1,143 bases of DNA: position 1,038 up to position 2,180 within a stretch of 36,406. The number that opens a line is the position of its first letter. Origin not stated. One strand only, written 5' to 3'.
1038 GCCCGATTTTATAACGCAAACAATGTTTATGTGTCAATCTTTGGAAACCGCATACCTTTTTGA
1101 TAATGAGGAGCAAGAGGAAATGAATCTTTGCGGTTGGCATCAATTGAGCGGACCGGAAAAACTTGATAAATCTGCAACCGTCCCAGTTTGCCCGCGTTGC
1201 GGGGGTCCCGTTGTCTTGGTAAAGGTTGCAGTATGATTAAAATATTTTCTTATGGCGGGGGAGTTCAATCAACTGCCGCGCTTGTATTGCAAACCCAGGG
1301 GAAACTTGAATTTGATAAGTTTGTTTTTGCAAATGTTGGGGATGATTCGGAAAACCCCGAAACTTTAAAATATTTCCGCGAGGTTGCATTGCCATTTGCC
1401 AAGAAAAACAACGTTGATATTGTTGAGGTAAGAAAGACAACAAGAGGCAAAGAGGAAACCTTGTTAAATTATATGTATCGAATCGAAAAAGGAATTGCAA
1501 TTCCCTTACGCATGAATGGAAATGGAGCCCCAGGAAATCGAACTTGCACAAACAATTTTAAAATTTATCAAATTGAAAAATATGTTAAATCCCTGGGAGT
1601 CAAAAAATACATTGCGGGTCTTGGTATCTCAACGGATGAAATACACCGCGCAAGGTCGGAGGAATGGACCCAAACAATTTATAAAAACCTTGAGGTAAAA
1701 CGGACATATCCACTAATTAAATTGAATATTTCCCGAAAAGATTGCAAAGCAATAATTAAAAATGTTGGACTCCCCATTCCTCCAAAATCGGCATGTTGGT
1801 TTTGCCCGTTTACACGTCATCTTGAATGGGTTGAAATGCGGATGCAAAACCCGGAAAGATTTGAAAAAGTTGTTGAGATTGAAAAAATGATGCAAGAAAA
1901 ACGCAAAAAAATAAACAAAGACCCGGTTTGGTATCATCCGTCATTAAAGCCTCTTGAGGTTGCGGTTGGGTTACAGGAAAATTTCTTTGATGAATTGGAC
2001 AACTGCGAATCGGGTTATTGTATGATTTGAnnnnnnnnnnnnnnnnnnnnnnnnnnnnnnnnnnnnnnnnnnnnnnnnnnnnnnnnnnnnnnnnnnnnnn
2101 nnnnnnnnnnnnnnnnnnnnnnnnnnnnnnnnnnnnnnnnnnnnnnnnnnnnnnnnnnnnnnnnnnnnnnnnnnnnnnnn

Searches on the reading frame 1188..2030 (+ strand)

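Call 11: search_protein_families(library=phrogs, proteins=[window:1188-2030:+], max_evalue=0.001)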
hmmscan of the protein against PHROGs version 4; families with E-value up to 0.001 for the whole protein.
window:1188-2030:+ (280 aa): 1 family
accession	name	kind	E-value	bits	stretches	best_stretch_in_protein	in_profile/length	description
phrog_424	-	moron, auxiliary metabolic gene and host takeover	2.7e-33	116.6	1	15-278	160-410/460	phosphoadenosine phosphosulfate reductase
